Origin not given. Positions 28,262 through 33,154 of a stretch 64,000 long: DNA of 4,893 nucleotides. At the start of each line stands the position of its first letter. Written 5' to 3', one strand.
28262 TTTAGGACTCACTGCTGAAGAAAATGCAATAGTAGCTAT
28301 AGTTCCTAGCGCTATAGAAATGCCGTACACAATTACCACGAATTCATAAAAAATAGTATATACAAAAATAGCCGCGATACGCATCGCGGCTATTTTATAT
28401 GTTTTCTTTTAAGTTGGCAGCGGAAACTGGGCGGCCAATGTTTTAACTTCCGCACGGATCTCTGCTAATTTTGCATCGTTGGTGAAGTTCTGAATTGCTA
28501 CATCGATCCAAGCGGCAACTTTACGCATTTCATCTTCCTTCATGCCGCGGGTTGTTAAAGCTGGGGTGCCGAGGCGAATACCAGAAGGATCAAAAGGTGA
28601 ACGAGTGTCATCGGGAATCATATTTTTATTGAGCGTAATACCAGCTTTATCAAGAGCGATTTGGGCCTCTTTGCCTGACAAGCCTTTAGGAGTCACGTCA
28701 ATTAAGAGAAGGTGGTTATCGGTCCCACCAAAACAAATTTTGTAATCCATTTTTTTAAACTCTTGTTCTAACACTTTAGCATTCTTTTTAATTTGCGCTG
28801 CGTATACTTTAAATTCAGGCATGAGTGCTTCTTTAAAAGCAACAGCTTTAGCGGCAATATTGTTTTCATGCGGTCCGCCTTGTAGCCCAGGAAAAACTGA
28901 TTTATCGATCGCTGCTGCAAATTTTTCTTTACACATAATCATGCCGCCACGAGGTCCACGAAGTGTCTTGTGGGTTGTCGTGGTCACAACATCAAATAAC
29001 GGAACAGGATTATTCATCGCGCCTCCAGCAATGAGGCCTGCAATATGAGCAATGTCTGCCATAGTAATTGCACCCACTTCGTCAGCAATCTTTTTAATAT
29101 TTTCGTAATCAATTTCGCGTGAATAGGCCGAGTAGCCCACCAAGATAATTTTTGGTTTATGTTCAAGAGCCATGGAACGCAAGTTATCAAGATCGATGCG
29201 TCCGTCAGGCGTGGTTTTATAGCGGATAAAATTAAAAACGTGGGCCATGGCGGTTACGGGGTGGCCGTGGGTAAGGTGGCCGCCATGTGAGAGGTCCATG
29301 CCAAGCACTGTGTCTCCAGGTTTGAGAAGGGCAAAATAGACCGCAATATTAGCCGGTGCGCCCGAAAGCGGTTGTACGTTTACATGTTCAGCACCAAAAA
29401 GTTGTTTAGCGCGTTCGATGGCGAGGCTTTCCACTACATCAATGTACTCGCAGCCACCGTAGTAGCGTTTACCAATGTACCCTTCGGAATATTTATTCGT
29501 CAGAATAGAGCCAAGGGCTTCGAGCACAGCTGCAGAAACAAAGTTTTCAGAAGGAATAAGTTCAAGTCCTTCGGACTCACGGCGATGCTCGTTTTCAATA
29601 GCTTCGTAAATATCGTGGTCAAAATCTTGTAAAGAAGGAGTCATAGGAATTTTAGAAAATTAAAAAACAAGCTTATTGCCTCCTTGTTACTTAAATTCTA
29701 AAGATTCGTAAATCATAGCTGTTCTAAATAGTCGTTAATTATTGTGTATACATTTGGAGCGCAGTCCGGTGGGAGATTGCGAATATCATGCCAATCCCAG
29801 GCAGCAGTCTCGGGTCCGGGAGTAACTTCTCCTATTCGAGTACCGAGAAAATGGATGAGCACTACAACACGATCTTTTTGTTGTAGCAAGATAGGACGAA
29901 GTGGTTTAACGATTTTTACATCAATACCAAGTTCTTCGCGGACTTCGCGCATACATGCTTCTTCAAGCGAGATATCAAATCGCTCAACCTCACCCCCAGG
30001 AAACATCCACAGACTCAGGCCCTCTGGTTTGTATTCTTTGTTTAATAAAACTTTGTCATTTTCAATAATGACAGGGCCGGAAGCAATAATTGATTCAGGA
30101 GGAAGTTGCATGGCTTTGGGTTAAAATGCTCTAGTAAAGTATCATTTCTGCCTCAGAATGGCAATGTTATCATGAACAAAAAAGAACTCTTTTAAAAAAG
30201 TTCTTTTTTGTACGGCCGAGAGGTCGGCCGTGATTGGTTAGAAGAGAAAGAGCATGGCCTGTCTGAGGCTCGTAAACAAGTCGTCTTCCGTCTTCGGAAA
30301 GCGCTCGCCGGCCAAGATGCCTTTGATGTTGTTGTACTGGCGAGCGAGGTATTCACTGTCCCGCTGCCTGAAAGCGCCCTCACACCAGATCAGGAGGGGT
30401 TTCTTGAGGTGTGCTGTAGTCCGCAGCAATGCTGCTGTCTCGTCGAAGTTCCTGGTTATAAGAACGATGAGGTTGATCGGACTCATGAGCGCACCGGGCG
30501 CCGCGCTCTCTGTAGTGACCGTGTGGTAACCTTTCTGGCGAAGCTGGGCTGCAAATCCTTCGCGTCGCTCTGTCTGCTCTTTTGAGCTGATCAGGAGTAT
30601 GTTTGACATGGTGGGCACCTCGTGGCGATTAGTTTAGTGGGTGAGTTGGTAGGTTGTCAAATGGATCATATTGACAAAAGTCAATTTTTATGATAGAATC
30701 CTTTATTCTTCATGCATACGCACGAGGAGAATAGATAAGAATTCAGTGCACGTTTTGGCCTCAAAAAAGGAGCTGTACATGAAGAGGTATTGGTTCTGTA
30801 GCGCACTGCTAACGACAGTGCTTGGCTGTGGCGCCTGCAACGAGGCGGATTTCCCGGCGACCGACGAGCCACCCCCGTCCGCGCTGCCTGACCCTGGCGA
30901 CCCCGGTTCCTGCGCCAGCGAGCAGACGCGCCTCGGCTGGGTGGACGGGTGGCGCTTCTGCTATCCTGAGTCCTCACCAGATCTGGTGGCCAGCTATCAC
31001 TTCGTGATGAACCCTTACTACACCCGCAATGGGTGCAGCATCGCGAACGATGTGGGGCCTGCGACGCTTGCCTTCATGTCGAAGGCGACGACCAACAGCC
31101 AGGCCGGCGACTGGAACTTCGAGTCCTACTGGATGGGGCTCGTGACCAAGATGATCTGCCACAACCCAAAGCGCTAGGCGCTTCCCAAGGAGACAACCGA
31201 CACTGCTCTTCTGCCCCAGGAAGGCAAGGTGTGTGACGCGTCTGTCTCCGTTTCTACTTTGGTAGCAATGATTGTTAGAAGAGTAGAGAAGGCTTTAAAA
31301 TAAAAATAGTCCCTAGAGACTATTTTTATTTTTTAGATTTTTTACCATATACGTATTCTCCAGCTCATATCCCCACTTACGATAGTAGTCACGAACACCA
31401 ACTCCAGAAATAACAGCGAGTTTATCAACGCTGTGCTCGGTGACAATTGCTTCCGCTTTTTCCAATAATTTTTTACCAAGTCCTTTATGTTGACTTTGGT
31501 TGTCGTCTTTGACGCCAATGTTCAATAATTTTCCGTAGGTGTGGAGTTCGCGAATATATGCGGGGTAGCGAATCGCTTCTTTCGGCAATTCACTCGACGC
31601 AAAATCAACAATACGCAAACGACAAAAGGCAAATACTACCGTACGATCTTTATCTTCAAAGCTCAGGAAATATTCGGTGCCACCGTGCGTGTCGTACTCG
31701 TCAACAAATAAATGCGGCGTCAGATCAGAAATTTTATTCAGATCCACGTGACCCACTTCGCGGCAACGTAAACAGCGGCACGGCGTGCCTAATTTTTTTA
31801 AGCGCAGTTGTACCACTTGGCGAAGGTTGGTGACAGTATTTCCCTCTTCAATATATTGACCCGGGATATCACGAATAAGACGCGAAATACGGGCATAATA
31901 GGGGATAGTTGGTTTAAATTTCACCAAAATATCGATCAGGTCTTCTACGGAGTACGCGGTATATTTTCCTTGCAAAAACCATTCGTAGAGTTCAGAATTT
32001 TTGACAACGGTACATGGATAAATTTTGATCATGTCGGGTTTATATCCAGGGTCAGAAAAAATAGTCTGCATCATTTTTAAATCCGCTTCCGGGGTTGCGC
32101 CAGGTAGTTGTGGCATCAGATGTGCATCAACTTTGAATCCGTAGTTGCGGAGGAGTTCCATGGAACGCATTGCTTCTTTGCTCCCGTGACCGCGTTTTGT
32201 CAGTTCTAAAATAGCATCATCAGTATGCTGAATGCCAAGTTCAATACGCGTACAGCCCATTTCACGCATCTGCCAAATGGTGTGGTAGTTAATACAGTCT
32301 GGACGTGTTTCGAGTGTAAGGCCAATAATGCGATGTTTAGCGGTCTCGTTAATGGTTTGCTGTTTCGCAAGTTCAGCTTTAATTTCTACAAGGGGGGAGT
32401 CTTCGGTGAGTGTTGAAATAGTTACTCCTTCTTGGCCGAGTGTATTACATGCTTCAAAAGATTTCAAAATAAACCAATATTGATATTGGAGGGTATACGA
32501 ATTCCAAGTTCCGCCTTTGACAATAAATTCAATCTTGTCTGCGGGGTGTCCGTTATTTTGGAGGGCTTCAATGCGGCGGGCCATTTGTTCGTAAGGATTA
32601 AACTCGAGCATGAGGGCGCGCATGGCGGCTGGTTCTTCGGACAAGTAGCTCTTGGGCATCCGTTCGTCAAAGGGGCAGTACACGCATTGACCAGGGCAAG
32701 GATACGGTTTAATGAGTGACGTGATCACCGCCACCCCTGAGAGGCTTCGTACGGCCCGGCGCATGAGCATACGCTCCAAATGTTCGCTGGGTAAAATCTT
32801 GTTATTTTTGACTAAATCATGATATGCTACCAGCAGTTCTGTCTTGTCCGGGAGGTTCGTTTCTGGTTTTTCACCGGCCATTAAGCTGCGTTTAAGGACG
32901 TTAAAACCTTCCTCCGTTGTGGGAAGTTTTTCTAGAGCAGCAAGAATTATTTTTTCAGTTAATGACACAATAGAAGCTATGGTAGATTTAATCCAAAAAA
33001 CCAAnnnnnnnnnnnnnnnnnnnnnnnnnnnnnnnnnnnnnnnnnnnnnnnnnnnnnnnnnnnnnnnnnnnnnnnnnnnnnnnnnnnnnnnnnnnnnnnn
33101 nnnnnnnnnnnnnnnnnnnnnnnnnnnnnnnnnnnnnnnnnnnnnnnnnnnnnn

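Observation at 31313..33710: Divergently paired Elp3 (radical SAM + GNAT) and Trm9-like methyltransferase: a candidate complete mcm5U34 wobble-uridine module in a bacterium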

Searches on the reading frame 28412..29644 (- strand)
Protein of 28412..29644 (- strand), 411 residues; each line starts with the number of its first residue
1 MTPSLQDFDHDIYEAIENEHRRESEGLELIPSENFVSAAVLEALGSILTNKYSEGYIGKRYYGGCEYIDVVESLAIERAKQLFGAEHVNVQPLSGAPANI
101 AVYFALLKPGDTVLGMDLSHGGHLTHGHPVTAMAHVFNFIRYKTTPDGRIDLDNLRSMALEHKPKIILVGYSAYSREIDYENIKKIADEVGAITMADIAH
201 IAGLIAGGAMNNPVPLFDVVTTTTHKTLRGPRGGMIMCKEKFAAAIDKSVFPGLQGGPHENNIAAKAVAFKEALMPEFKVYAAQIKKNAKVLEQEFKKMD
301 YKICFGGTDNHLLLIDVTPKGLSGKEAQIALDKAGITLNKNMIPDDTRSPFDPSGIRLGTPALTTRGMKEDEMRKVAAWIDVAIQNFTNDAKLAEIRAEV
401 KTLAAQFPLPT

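Call 70: list_cluster_members(proteins=[P0001, window:28412-29644:-, window:24754-25974:+, window:42934-44235:+])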
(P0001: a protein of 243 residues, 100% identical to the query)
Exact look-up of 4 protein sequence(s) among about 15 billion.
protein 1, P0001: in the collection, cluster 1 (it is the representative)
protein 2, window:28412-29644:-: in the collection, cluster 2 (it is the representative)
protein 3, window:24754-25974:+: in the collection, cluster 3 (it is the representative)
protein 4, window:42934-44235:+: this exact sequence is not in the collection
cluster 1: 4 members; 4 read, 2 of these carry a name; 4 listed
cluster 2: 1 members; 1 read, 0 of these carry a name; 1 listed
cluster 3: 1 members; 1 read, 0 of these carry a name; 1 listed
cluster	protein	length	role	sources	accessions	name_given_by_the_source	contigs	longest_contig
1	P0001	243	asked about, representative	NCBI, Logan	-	-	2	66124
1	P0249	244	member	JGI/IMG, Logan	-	SAM-dependent methyltransferase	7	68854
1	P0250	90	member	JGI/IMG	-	hypothetical protein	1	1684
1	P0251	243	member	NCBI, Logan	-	-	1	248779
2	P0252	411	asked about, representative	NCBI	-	-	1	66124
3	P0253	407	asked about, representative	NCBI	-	-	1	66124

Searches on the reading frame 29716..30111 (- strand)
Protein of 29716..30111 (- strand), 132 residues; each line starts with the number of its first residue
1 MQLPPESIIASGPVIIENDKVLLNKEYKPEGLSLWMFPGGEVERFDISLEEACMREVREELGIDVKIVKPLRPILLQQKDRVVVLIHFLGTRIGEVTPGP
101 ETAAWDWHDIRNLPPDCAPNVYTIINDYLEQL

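Call 37: search_protein_families(library=pfam, proteins=[window:29716-30111:-], max_evalue=0.01)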
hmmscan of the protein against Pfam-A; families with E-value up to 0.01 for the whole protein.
window:29716-30111:- (132 aa): 3 families
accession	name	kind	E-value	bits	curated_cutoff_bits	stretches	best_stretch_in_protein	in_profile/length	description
PF00293.34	NUDIX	-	1.1e-16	61.5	21.1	1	14-116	8-122/134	NUDIX domain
PF22327.2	Nudt16-like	-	0.00089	19.7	27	1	37-68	37-68/161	U8 snoRNA-decapping enzyme-like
PF14815.12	NUDIX_4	-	0.0023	18.1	35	1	33-72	25-59/113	NUDIX domain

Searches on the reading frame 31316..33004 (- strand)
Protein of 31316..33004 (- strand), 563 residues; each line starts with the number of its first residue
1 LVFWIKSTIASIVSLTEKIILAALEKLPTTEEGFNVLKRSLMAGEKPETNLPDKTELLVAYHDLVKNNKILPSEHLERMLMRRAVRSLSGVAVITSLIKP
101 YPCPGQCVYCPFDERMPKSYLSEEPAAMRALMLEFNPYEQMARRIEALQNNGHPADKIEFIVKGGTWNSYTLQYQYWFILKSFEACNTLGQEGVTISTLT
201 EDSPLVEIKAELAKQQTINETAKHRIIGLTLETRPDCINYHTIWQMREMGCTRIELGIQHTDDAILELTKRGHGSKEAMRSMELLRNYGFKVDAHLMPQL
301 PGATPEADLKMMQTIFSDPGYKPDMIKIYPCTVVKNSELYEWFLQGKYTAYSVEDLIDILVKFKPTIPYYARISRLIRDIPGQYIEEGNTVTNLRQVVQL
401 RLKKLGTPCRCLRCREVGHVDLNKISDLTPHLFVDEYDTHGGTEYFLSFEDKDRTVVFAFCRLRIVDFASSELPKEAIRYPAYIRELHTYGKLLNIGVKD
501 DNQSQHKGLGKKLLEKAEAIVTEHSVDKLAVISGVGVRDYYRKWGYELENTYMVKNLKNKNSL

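Call 5: search_protein_families(library=pfam, proteins=[window:31316-33004:-], max_evalue=0.01)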
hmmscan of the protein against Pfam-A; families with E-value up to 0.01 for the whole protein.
window:31316-33004:- (563 aa): 5 families
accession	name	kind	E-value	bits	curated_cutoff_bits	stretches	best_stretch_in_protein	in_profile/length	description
PF16199.10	Radical_SAM_C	-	1.9e-18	66.8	31.9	1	323-403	1-84/85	Radical_SAM C-terminal domain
PF04055.27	Radical_SAM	-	2.1e-15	57.7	29.5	1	103-307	7-158/166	Radical SAM superfamily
PF00583.31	Acetyltransf_1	-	0.0013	19.5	20.7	0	457-546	44-116/116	Acetyltransferase (GNAT) family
PF13673.13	Acetyltransf_10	-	0.0021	18.5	23.6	1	501-547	60-108/128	Acetyltransferase (GNAT) domain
PF13508.13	Acetyltransf_7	-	0.004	17.9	27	1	492-547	31-83/84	Acetyltransferase (GNAT) domain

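Call 6: search_protein_families(library=ncbifam, proteins=[window:31316-33004:-], max_evalue=0.01)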
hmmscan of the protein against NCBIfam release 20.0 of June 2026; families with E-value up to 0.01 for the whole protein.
window:31316-33004:- (563 aa): 19 families
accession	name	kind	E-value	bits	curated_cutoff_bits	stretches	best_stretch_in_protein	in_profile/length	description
TIGR01211.1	ELP3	subfamily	4.7e-158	526.9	350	1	63-557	38-522/522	tRNA uridine(34) 5-carboxymethylaminomethyl modification radical SAM/GNAT enzyme Elp3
TIGR01212.1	TIGR01212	equivalog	1.5e-18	66.9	180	1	222-383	105-267/302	tRNA modification radical SAM protein MnmL/YtqA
TIGR00539.1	hemN_rel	equivalog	1.5e-10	40.7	205.4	1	225-340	85-198/361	radical SAM family heme chaperone HemW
TIGR03994.1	rSAM_HemZ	equivalog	1.9e-10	40.5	321.4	1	225-355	171-298/401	coproporphyrinogen dehydrogenase HemZ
NF006060.0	PRK08207.1-3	equivalog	5.1e-09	35.4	653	1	225-359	239-373/477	coproporphyrinogen III oxidase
NF006067.1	PRK08208.1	equivalog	2.5e-08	33.3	380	1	221-340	119-236/427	STM4012 family radical SAM protein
TIGR04013.1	B12_SAM_MJ_1487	hypoth_equivalog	3.8e-07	29.3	251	1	232-313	246-328/382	TIGR04013 family B12-binding domain/radical SAM domain-containing protein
TIGR01210.1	TIGR01210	equivalog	4e-07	29.6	212.15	1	215-361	91-240/313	archaeosine biosynthesis radical SAM protein RaSEA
TIGR00538.1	hemN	equivalog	6.2e-05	22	324.95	1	227-329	138-238/454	oxygen-independent coproporphyrinogen III oxidase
TIGR04107.1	rSAM_HutW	equivalog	0.0001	21.3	400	1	229-347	130-246/419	heme anaerobic degradation radical SAM methyltransferase ChuW/HutW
NF006064.0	PRK08207.2-2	equivalog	0.00015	20.9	504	1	225-370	234-379/465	coproporphyrinogen III oxidase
NF040546.1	rSAM_CUAEP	equivalog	0.00021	20.1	500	1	242-315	265-338/468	CUAEP/CCAEP-tail radical SAM (seleno)protein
NF005133.0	PRK06582.1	equivalog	0.00023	20.3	597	1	227-352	98-220/390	coproporphyrinogen III oxidase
NF004567.0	PRK05904.1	equivalog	0.00028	20.2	355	1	227-304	90-168/353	coproporphyrinogen III oxidase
TIGR02026.1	BchE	equivalog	0.00076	18.4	481.35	1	193-341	239-385/497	magnesium-protoporphyrin IX monomethyl ester anaerobic oxidative cyclase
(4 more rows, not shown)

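Call 8: search_solved_structures(query=window:31316-33004:-, max_evalue=0.001, show_alignments=2)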
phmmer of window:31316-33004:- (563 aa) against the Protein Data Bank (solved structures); distinct sequences matched with E-value up to 0.001: 9.
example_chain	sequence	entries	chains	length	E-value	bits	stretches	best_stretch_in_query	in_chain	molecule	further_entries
5l7j_A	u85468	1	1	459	7.2e-114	384.4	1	81-557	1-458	ELP3 family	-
6iaz_A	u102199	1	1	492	1.1e-110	373.9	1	78-557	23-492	Histone acetyltransferase, ELP3 family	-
6iad_A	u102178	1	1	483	1.3e-110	373.6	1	79-557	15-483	Histone acetyltransferase, ELP3 family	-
6ia8_A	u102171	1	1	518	1.4e-110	373.6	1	78-557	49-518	Histone acetyltransferase, ELP3 family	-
6ia6_A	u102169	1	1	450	4.9e-103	348.7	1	82-557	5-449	ELP3 family, ELP3 family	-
5l7l_A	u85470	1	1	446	1.1e-102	347.5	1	81-557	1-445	ELP3 family, ELP3 family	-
8ptx_C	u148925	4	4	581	1.2e-93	317.7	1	79-559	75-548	Elongator complex protein 3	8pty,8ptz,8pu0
8avg_C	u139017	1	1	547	2.2e-92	313.5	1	80-558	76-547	Elongator complex protein 3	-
6qk7_C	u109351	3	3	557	3.3e-90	306.3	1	75-556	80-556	Elongator complex protein 3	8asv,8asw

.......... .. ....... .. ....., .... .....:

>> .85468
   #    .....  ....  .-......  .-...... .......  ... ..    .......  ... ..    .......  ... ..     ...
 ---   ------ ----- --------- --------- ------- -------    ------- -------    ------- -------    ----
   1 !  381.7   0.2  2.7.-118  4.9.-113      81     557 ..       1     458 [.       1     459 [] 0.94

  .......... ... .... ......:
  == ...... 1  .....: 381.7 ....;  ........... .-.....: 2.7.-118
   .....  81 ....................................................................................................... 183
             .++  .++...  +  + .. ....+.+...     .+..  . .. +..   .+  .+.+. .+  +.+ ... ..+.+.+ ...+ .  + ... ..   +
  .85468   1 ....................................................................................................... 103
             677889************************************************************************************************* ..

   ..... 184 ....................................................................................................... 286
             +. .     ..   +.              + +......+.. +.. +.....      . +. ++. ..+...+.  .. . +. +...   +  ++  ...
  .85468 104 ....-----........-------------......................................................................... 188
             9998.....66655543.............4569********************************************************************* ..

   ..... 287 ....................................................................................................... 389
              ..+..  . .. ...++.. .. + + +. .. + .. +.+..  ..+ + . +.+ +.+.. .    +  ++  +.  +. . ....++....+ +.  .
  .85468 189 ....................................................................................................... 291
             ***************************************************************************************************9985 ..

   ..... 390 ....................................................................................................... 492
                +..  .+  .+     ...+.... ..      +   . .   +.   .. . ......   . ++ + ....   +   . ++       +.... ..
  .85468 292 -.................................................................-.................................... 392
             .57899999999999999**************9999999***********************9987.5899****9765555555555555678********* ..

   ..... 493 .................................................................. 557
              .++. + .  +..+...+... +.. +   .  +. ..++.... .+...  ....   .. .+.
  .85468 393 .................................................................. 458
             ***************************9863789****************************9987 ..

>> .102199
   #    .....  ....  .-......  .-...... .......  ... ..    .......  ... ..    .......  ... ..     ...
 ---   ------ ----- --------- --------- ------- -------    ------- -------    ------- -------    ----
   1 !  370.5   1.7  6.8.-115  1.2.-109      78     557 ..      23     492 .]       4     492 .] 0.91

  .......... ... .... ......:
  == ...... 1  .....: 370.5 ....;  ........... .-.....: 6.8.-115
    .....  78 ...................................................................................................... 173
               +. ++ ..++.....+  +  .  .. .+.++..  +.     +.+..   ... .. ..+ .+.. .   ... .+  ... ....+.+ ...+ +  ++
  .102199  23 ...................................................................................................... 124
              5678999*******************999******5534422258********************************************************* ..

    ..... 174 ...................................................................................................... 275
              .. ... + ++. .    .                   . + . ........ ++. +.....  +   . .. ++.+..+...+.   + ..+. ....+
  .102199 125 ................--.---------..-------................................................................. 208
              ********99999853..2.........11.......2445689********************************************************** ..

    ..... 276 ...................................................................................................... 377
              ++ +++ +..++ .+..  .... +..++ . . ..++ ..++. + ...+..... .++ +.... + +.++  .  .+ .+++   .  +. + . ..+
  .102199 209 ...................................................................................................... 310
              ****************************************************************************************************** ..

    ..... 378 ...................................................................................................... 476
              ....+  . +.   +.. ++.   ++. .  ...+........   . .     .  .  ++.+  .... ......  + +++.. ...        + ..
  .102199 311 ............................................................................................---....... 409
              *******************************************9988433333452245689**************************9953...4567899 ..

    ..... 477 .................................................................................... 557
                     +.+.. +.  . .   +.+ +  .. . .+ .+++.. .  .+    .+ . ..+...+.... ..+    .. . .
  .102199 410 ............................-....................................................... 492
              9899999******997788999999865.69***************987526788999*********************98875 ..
